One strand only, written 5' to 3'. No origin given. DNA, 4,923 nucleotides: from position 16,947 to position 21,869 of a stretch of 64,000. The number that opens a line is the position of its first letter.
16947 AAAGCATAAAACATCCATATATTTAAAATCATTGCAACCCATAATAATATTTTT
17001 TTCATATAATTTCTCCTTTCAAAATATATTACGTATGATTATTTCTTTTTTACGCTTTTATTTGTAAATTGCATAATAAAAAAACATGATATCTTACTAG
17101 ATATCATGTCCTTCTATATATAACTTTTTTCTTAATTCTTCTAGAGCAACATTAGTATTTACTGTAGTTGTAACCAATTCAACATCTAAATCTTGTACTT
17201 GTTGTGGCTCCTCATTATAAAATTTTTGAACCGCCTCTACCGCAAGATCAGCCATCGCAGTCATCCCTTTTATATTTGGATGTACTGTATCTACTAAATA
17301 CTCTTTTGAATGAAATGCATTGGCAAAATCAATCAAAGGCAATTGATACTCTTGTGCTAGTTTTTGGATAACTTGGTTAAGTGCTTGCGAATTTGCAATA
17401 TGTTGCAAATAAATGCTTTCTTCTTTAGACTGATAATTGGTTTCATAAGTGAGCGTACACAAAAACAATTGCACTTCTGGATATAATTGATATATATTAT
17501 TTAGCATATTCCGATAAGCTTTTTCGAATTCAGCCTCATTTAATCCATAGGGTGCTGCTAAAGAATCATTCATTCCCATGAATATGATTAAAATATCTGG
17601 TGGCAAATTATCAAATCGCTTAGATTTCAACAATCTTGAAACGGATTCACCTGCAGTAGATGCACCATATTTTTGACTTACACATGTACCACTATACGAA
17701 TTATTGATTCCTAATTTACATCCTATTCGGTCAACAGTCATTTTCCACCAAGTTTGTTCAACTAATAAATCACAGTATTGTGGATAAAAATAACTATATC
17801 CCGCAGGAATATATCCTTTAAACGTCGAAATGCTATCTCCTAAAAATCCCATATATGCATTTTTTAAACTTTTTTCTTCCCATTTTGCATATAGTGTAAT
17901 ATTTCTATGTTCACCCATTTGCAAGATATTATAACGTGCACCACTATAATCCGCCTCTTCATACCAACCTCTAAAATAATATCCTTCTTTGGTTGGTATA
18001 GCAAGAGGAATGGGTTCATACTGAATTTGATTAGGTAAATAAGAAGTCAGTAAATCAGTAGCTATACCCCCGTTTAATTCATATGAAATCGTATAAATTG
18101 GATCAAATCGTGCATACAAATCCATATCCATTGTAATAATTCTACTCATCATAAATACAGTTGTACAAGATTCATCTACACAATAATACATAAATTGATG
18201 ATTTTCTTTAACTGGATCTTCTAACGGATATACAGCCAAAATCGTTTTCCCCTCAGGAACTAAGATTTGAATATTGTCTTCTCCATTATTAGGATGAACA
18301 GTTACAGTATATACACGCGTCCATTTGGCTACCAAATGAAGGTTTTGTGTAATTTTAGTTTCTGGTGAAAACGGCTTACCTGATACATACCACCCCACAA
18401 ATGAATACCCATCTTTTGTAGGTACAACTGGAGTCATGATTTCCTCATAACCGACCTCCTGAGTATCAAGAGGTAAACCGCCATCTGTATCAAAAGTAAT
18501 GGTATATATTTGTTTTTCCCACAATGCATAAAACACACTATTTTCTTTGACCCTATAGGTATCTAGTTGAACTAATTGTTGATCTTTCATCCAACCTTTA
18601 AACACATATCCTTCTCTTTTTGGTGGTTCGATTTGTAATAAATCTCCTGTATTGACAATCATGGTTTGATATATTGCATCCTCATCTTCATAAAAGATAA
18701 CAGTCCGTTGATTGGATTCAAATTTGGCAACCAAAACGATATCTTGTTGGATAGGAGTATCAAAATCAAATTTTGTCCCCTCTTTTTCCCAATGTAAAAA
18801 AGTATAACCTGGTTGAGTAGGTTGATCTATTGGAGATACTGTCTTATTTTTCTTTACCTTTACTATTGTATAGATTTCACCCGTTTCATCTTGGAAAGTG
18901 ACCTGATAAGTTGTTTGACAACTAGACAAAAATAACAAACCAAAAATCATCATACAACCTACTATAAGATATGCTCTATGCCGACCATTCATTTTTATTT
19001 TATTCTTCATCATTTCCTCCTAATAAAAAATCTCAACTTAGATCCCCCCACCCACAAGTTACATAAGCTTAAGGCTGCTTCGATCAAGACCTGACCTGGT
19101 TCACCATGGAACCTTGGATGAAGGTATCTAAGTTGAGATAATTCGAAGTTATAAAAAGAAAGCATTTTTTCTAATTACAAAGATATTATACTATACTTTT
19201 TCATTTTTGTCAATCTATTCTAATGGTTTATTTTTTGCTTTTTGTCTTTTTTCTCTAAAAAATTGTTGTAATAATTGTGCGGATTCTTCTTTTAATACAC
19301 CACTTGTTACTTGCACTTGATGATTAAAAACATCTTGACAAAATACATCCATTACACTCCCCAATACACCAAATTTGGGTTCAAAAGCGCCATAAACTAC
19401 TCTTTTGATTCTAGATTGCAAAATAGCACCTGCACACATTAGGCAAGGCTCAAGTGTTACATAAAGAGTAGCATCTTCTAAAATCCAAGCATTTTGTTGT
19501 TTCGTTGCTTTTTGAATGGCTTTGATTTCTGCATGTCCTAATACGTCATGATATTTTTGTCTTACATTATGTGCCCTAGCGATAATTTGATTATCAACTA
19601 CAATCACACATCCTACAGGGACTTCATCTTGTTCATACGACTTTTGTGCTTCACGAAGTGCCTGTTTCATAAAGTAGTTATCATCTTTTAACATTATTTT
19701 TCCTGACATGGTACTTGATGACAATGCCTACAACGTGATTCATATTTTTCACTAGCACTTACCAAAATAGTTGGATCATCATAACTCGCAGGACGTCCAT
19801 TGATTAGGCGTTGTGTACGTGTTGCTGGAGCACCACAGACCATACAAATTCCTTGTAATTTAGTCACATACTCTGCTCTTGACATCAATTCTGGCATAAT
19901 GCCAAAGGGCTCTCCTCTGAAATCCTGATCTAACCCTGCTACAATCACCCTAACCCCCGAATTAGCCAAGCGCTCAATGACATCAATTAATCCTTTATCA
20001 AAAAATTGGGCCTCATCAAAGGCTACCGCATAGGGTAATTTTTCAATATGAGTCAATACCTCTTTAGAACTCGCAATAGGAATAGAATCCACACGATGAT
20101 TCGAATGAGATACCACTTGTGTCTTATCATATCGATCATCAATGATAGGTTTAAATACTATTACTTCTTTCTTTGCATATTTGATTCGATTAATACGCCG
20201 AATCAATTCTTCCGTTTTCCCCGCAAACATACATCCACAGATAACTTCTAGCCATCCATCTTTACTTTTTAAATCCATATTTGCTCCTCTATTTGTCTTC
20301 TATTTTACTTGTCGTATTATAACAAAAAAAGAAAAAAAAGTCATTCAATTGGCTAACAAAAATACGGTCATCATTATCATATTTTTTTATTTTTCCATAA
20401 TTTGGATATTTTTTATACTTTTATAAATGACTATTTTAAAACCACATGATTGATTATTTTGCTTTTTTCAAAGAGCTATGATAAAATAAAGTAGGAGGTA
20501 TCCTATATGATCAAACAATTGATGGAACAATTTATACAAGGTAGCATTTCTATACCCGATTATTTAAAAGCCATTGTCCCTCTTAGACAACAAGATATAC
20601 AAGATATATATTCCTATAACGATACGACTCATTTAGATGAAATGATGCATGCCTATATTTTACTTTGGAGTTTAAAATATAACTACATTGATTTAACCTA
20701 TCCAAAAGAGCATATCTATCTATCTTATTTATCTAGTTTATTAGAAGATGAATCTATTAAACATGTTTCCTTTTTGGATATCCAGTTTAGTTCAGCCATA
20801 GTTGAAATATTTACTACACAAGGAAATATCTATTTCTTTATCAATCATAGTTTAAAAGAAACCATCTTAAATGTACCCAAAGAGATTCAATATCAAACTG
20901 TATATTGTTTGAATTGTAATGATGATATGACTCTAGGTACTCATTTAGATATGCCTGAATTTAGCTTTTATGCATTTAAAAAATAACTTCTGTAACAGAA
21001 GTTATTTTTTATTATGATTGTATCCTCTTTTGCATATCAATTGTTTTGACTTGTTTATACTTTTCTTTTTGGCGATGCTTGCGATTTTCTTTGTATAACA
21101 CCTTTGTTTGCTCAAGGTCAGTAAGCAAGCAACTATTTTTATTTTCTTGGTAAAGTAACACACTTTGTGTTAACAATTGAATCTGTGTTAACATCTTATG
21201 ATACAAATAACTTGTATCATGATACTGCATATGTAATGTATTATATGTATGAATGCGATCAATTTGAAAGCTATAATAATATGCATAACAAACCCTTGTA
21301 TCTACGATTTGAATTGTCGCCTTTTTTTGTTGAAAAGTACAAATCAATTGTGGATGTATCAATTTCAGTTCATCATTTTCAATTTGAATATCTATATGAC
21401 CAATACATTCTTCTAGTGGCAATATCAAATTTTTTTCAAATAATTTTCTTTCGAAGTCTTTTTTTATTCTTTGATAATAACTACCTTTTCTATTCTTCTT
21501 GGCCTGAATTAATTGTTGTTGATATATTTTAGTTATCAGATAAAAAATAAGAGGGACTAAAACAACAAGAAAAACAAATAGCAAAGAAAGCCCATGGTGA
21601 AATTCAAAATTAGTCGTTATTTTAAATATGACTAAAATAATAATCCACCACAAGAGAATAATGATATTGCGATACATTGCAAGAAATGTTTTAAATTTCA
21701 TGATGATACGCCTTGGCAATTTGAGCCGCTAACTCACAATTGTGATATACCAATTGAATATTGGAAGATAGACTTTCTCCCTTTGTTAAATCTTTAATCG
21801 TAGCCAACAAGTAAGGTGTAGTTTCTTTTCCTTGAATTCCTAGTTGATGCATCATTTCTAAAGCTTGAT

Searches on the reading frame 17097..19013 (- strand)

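Call 52: search_protein_families(library=pfam, proteins=[window:17097-19013:-], max_evalue=0.00001)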
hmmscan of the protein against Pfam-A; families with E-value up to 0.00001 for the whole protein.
window:17097-19013:- (638 aa): 5 families
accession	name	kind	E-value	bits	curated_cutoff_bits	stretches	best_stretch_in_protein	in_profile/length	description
PF09479.16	Flg_new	-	6.8e-51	170.7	27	3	307-377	1-65/65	Listeria-Bacteroides repeat domain (List_Bact_rpt)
PF13472.12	Lipase_GDSL_2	-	1.6e-16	61.8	32.9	1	390-584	1-176/178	GDSL-like Lipase/Acylhydrolase family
PF00657.28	Lipase_GDSL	-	9.2e-14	52.5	23.6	1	390-590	3-207/208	GDSL-like Lipase/Acylhydrolase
PF16255.11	Lipase_GDSL_lke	-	9.6e-09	35.3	29.2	1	389-589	4-197/203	GDSL-like Lipase/Acylhydrolase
PF18998.6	Flg_new_2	-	2.9e-08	34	23.6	0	66-102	31-73/73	Divergent InlB B-repeat domain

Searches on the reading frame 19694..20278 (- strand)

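Call 72: search_protein_families(library=pfam, proteins=[window:19694-20278:-], max_evalue=0.001)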
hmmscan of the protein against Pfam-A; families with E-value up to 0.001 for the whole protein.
window:19694-20278:- (194 aa): 1 family
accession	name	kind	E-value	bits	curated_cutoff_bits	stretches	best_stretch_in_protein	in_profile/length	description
PF00265.24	TK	-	5.1e-51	173.4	20.6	1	8-187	1-176/176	Thymidine kinase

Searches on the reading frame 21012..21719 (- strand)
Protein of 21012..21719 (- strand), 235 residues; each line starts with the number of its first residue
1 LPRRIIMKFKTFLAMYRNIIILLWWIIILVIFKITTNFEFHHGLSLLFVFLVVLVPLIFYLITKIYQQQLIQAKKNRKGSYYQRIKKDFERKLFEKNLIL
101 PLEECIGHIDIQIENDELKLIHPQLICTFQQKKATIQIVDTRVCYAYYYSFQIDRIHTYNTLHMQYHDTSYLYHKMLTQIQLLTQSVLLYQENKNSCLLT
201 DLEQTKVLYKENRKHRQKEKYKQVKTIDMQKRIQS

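Call 72: search_protein_families(library=pfam, proteins=[window:21012-21719:-], max_evalue=0.001)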
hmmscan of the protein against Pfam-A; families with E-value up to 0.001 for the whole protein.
window:21012-21719:- (235 aa): 1 family
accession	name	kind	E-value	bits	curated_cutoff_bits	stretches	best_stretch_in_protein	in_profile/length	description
PF14264.12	Glucos_trans_II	-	0.00054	19.6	30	1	2-69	226-297/317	Glucosyl transferase GtrII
